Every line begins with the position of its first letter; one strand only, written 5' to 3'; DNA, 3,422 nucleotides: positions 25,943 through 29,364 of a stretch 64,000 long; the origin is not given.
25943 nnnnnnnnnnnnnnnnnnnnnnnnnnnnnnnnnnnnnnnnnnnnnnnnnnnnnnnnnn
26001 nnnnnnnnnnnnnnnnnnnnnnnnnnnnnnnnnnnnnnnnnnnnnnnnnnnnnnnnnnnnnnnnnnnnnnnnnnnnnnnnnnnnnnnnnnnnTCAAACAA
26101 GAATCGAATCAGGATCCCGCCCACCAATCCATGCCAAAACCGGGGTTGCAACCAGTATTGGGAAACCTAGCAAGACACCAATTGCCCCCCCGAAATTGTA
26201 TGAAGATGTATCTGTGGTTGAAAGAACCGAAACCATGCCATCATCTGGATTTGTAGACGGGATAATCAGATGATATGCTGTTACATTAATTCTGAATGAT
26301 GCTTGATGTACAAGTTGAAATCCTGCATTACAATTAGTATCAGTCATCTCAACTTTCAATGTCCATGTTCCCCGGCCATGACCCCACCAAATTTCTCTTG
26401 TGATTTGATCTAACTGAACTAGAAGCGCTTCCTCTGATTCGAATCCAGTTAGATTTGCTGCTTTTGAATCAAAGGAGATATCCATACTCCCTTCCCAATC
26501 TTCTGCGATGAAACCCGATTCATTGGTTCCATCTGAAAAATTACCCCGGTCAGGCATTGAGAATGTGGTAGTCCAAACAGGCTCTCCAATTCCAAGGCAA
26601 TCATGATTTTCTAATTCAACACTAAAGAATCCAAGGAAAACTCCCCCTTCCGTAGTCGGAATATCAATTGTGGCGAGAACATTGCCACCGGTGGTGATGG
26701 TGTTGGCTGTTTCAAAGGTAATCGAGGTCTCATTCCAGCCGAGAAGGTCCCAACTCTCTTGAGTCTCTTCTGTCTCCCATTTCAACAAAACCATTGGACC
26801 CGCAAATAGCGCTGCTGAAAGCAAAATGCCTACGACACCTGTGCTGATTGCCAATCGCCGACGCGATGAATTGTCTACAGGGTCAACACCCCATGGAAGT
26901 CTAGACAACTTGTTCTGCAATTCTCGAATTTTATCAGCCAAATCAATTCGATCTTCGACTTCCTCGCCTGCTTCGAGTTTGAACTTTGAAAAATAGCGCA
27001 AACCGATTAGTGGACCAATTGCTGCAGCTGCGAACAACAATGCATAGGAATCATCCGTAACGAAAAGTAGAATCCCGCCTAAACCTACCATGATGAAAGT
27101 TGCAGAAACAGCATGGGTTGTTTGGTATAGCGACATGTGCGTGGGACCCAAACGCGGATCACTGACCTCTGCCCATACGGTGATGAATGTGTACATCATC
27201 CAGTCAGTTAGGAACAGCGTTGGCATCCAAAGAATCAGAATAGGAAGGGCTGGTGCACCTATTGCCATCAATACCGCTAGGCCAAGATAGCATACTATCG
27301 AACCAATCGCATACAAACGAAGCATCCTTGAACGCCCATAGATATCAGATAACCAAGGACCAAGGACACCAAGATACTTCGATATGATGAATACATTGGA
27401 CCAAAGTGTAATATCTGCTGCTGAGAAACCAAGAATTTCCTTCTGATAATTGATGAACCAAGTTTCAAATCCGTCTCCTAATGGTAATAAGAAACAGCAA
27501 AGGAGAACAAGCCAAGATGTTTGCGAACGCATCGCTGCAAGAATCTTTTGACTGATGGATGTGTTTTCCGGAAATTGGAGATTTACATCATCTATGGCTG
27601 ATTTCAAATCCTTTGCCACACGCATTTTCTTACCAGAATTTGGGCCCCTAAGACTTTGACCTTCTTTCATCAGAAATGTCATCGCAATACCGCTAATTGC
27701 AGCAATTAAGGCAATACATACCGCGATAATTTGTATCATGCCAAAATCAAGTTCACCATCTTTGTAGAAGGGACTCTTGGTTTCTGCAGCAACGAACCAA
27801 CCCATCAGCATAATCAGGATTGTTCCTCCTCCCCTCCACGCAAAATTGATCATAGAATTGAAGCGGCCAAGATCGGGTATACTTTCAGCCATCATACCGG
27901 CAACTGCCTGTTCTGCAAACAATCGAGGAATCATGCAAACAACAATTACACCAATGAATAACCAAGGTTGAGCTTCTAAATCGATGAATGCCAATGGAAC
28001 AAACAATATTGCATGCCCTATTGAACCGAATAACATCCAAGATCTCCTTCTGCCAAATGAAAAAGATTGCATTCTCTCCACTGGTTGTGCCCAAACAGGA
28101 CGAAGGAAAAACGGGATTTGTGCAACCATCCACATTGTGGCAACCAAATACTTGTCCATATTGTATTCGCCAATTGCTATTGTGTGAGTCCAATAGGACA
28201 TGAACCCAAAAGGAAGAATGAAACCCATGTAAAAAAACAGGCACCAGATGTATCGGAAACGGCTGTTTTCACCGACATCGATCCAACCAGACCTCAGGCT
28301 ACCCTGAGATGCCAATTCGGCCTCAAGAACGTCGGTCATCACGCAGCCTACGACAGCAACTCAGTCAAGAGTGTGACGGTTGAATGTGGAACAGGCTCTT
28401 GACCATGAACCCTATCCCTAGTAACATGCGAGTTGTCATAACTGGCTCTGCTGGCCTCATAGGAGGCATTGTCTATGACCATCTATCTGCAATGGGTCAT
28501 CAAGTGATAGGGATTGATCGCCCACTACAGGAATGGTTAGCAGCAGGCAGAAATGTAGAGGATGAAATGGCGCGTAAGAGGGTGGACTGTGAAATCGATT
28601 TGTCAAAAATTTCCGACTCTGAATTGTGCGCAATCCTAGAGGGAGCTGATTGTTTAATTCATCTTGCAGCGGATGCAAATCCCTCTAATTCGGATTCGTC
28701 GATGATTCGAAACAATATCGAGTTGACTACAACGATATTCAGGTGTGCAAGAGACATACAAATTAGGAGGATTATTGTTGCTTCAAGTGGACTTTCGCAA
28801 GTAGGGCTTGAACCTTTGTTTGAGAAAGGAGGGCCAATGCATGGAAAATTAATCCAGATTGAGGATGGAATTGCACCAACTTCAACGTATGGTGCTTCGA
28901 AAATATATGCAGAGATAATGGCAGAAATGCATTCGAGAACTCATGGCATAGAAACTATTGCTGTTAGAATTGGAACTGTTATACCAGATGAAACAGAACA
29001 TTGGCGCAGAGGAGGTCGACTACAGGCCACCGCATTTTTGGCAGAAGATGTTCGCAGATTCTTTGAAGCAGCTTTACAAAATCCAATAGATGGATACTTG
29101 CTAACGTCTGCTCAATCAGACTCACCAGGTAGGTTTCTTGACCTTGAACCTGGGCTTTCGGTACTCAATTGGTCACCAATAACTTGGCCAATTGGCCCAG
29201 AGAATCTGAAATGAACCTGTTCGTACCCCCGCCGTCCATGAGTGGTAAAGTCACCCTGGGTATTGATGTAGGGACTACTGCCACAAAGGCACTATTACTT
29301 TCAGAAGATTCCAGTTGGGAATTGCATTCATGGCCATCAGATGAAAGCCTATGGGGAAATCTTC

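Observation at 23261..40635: Glycan / sugar-acid utilisation island of about 17 kb combining an Entner-Doudoroff branch with uronate-type enzymes and cytosolic glycosidases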

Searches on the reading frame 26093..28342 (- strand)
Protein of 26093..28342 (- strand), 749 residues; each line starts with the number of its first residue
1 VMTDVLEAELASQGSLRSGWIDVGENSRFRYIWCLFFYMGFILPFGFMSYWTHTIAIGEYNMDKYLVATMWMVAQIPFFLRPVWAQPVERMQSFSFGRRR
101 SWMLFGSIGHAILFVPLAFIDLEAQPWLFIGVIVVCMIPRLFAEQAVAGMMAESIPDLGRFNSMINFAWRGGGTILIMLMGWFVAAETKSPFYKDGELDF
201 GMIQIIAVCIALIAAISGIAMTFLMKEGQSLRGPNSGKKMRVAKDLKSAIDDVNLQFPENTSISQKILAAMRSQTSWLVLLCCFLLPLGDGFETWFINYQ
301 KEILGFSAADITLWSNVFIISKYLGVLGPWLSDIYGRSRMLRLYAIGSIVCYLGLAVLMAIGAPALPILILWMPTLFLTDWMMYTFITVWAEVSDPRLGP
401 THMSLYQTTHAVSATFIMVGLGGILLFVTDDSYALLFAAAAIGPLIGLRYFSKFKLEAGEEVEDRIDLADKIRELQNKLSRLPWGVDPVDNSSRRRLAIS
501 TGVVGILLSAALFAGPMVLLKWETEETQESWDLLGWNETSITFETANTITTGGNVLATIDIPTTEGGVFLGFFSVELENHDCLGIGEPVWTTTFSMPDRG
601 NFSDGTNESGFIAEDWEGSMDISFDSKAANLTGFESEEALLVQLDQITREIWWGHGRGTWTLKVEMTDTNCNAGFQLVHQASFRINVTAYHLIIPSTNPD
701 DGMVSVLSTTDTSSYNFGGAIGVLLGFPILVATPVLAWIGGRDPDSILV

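Call 3: search_protein_families(library=pfam, proteins=[window:26093-28342:-], max_evalue=0.001)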
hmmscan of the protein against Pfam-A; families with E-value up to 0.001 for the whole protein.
window:26093-28342:- (749 aa): 0 families

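Call 5: search_protein_families(library=ncbifam, proteins=[window:26093-28342:-], max_evalue=0.01)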
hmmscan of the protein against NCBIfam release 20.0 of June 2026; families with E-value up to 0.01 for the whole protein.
window:26093-28342:- (749 aa): 1 family
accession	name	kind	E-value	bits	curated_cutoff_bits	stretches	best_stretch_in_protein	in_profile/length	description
TIGR00901.2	2A0125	subfamily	1.9e-10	40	350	1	42-424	21-389/417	AmpG family muropeptide MFS transporter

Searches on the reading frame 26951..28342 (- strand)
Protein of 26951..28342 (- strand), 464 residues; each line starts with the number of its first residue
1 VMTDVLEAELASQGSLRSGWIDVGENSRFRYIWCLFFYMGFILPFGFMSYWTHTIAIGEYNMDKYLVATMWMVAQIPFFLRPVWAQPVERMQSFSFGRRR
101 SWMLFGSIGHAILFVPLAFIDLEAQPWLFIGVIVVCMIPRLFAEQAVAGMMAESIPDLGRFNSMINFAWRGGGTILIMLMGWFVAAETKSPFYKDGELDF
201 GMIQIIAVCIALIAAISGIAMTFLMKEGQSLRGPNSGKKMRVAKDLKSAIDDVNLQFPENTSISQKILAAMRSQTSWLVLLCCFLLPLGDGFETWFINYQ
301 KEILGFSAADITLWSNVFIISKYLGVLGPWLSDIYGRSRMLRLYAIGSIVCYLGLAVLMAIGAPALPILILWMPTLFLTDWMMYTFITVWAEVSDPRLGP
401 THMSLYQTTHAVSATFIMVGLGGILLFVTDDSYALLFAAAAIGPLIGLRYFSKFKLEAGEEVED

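Call 41: search_protein_families(library=pfam, proteins=[window:26951-28342:-], max_evalue=10)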
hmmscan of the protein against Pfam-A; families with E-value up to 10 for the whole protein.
window:26951-28342:- (464 aa): 2 families
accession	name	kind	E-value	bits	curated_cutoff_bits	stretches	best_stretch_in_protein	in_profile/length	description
PF07690.21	MFS_1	-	3.9e-15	56.1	33.4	2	96-415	59-344/347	Major Facilitator Superfamily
PF13000.13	Acatn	-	0.52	9.2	23.7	1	68-112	39-83/546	Acetyl-coenzyme A transporter 1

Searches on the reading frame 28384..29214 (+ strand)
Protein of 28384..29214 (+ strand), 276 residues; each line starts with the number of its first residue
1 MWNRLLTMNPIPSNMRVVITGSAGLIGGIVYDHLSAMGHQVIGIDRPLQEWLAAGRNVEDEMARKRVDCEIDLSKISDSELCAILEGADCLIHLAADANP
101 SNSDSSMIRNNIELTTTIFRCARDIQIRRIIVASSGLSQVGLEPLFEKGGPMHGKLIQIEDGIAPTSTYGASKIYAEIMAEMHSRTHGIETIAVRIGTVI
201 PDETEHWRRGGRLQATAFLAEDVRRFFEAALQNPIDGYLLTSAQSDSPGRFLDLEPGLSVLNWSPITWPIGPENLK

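Call 3: search_protein_families(library=pfam, proteins=[window:28384-29214:+], max_evalue=0.001)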
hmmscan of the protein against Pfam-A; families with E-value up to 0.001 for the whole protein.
window:28384-29214:+ (276 aa): 5 families
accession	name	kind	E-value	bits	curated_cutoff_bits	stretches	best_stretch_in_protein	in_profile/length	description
PF01370.27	Epimerase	-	1.5e-19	70.8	20.9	1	17-200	1-173/240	NAD dependent epimerase/dehydratase family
PF16363.11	GDP_Man_Dehyd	-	2.7e-10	40.7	27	1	19-195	2-179/332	GDP-mannose 4,6 dehydratase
PF07993.18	NAD_binding_4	-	2.6e-08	33.8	20.1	1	71-212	72-220/258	Male sterility protein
PF02719.21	Polysacc_synt_2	-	3.3e-07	30.2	20.2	0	17-135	1-128/293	Polysaccharide biosynthesis protein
PF01073.25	3Beta_HSD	-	2.4e-05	24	22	1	18-135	1-116/280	3-beta hydroxysteroid dehydrogenase/isomerase family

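Call 5: search_protein_families(library=ncbifam, proteins=[window:28384-29214:+], max_evalue=0.01)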
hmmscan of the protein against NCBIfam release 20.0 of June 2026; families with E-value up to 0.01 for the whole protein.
window:28384-29214:+ (276 aa): 19 families
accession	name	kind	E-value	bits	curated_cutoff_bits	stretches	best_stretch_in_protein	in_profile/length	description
NF041293.1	G6PDh_Azf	equivalog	6.4e-18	65.1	400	1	16-265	4-245/252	NAD-dependent glucose-6-phosphate dehydrogenase Azf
TIGR03466.1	HpnA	hypoth_equivalog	1.8e-11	43.5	367.65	1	15-198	1-169/327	hopanoid-associated sugar epimerase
NF043036.1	ErythonDh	equivalog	1.6e-09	37.4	325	1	15-199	1-179/321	D-erythronate dehydrogenase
TIGR01179.1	galE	equivalog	6.5e-08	31.8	262.3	1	16-195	1-172/332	UDP-glucose 4-epimerase GalE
TIGR04180.1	EDH_00030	hypoth_equivalog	6.7e-08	31.9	475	1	17-192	1-168/297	NAD-dependent 4,6-dehydratase LegB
TIGR01746.1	Thioester-redct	subfamily_domain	2e-07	30.6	213.35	1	83-203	84-199/371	thioester reductase domain-containing protein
TIGR02197.1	heptose_epim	equivalog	5.2e-07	29.1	274.6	1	17-181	1-150/316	ADP-glyceromanno-heptose 6-epimerase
NF042422.1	oxyalk_red_OleD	equivalog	7.3e-07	28.8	580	1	15-135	1-110/329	2-alkyl-3-oxoalkanoate reductase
NF042423.1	oxyalk_red_Shew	equivalog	1.5e-06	27.5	580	1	16-135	10-118/331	2-alkyl-3-oxoalkanoate reductase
TIGR01181.1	dTDP_gluc_dehyt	equivalog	6.9e-06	25.4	365.1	1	17-195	2-177/321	dTDP-glucose 4,6-dehydratase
NF004520.0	PRK05865.1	equivalog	7.5e-05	20.8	1509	1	15-209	1-138/854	sugar epimerase family protein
NF011728.1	PRK15181.1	equivalog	0.0002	20.5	760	1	14-199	15-195/348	Vi polysaccharide biosynthesis UDP-N-acetylglucosaminuronic acid C-4 epimerase TviC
NF007490.0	PRK10084.1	subfamily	0.00036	19.6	649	0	15-124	1-113/361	dTDP-glucose 4,6-dehydratase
NF047350.1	aureusi_NRPS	equivalog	0.00074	16.4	2500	1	16-204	2029-2220/2373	aureusimine non-ribosomal peptide synthetase AusA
TIGR01777.1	yfcH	hypoth_equivalog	0.0009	18.9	207.35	1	17-96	1-66/292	TIGR01777 family oxidoreductase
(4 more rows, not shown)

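Call 29: search_solved_structures(query=window:28384-29214:+, max_evalue=0.001)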
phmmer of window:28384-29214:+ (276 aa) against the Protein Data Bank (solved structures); distinct sequences matched with E-value up to 0.001: 37.
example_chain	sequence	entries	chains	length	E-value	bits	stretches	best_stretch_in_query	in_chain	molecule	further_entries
3rft_A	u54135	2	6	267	3.5e-09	39.9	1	16-265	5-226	Uronate dehydrogenase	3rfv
3icp_A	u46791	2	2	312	4.9e-09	39.4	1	15-206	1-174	NAD-dependent epimerase/dehydratase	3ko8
3ay3_A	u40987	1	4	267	1.5e-08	37.8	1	16-246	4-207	NAD-dependent epimerase/dehydratase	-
7ys8_A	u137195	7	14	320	1.8e-08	37.6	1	15-199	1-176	UDP-glucose 4-epimerase | UDP-glucose 4-epimerase along with EC 5.1.3.2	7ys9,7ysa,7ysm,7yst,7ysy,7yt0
3rfx_A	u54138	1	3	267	3e-08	36.8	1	16-265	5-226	Uronate dehydrogenase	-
3aw9_A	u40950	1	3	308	8.8e-08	35.3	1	15-206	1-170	NAD-dependent epimerase/dehydratase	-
6mfh_A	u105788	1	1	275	9e-08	35.3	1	16-241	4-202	Mutated Uronate Dehydrogenase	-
6wjb_A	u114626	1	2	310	1.7e-07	34.3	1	15-199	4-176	NAD-dependent epimerase/dehydratase family protein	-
8rdg_A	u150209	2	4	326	8.3e-07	32.1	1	15-206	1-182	SDR family NAD(P)-dependent oxidoreductase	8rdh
5u4q_A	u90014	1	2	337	1.3e-06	31.5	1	15-199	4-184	dTDP-glucose 4,6-dehydratase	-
6wj9_A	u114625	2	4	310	1.3e-06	31.5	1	15-199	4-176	NAD-dependent epimerase/dehydratase family protein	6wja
4id9_A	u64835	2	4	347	1.4e-06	31.4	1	14-198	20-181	SHORT-CHAIN DEHYDROGENASE/REDUCTASE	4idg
1r6d_A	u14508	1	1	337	1.5e-06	31.2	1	15-192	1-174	TDP-glucose-4,6-dehydratase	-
1r66_A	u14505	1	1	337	2.3e-06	30.6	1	15-192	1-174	TDP-glucose-4,6-dehydratase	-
8rdi_A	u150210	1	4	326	3e-06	30.3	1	15-206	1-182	SDR family NAD(P)-dependent oxidoreductase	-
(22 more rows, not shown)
